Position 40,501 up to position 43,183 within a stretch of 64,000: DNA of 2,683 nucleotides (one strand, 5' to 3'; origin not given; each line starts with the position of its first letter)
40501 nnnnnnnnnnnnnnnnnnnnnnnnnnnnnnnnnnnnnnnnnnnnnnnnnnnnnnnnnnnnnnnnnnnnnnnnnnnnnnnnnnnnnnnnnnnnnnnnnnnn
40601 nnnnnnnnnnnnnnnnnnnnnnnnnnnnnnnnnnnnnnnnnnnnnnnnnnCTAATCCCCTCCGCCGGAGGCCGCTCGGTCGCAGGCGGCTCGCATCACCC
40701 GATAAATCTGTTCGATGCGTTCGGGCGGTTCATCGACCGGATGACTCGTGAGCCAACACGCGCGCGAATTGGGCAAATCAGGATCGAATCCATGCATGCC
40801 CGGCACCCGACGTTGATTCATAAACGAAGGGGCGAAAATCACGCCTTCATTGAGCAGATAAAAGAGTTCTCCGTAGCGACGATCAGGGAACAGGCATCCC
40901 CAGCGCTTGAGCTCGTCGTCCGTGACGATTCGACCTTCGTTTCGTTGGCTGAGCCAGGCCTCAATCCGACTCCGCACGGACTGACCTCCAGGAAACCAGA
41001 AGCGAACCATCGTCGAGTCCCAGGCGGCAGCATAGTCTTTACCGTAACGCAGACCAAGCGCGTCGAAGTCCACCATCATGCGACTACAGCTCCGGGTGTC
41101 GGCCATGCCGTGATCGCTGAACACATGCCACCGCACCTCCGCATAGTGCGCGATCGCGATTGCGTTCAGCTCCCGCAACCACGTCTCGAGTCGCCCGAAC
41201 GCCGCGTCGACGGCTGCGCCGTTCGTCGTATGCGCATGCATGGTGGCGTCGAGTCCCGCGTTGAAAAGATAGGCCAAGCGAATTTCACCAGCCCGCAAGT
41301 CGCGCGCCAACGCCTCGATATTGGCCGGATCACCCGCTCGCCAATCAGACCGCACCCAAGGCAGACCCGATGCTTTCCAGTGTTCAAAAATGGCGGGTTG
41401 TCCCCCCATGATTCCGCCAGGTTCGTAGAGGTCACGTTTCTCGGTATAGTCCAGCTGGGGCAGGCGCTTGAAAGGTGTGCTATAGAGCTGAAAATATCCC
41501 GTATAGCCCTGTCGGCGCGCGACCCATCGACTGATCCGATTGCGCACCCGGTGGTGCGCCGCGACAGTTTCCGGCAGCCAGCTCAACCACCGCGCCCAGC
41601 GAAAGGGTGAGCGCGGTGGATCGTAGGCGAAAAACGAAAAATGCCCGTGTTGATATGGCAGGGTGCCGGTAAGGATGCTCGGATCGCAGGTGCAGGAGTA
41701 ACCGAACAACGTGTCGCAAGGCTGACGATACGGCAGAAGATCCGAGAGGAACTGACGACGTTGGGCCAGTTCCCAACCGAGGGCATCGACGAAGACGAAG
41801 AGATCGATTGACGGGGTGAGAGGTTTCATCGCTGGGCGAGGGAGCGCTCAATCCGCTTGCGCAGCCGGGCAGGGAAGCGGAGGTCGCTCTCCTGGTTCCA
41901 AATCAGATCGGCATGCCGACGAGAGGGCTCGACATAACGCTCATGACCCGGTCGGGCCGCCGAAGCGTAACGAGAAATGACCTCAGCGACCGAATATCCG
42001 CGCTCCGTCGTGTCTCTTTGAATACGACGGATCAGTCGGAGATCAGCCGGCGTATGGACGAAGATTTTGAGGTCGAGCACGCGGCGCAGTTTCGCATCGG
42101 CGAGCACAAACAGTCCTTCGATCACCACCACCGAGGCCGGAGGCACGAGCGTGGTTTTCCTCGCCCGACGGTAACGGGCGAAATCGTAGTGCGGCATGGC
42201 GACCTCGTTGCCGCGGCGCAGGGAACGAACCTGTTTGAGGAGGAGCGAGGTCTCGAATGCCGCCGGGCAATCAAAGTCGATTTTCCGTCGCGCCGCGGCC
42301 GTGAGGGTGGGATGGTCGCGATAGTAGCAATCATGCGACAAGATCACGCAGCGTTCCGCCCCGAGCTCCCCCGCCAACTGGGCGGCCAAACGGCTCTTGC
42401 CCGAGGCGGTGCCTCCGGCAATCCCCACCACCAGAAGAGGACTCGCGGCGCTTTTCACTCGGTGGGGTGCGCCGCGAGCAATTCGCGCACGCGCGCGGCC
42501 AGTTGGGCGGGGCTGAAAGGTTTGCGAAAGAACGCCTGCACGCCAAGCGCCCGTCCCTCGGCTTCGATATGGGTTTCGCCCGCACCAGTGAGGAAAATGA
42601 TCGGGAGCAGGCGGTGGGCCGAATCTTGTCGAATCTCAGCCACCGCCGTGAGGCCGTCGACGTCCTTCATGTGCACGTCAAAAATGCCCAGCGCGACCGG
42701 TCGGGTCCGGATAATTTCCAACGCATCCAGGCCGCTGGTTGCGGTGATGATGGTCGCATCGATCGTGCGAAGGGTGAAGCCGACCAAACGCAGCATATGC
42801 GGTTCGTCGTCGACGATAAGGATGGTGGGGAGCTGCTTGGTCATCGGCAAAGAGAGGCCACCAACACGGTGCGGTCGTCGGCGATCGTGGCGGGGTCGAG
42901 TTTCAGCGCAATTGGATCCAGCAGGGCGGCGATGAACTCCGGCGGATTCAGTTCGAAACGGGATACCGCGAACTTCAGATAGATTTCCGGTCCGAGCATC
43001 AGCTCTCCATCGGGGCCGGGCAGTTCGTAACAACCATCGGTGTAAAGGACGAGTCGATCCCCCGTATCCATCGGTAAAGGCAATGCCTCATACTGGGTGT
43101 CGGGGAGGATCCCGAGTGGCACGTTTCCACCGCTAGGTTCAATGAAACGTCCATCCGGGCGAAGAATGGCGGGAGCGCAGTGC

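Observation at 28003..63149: Candidate new system: an NO-gated partner-switching circuit hard-wired into an exopolysaccharide locus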

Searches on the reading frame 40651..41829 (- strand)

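Call 4: search_protein_families(library=pfam, proteins=[window:40651-41829:-], max_evalue=0.01)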
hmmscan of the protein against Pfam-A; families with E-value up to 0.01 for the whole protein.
window:40651-41829:- (392 aa): 1 family
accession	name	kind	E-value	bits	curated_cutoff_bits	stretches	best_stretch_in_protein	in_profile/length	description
PF01663.27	Phosphodiest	-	7.6e-08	32.8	23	1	45-254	44-232/342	Type I phosphodiesterase / nucleotide pyrophosphatase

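Call 24: search_protein_families(library=ncbifam, proteins=[window:40651-41829:-], max_evalue=0.001)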
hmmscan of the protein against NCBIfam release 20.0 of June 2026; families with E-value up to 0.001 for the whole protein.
window:40651-41829:- (392 aa): 0 families

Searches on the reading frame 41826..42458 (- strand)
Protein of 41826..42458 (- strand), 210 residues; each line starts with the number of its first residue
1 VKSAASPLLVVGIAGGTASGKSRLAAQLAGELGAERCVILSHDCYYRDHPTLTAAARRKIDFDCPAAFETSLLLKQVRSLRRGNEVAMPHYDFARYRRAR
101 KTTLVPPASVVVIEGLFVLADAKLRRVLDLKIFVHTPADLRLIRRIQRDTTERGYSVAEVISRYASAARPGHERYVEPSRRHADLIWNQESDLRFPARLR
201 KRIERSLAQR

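Call 4: search_protein_families(library=pfam, proteins=[window:41826-42458:-], max_evalue=0.01)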
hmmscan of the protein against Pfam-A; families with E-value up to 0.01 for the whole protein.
window:41826-42458:- (210 aa): 5 families
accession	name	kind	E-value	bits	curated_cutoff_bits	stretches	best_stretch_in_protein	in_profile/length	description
PF00485.24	PRK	-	2e-37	129.4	22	1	10-188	1-188/196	Phosphoribulokinase / Uridine kinase family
PF06414.18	Zeta_toxin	-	3.1e-05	23.9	22.3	1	5-55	14-64/199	Zeta toxin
PF01121.26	CoaE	-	0.00016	21.8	27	0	9-30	1-22/180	Dephospho-CoA kinase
PF13238.12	AAA_18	-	0.0043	18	29.4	0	11-153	1-116/128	AAA domain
PF13671.12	AAA_33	-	0.0077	17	27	0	14-51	5-39/143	AAA domain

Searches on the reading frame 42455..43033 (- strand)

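Call 4: search_protein_families(library=pfam, proteins=[window:42455-43033:-], max_evalue=0.01)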
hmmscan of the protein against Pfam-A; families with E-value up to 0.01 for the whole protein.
window:42455-43033:- (192 aa): 1 family
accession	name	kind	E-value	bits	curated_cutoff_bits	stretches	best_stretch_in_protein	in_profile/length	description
PF00072.30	Response_reg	-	1.2e-20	74.1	30.2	1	71-183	1-111/111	Response regulator receiver domain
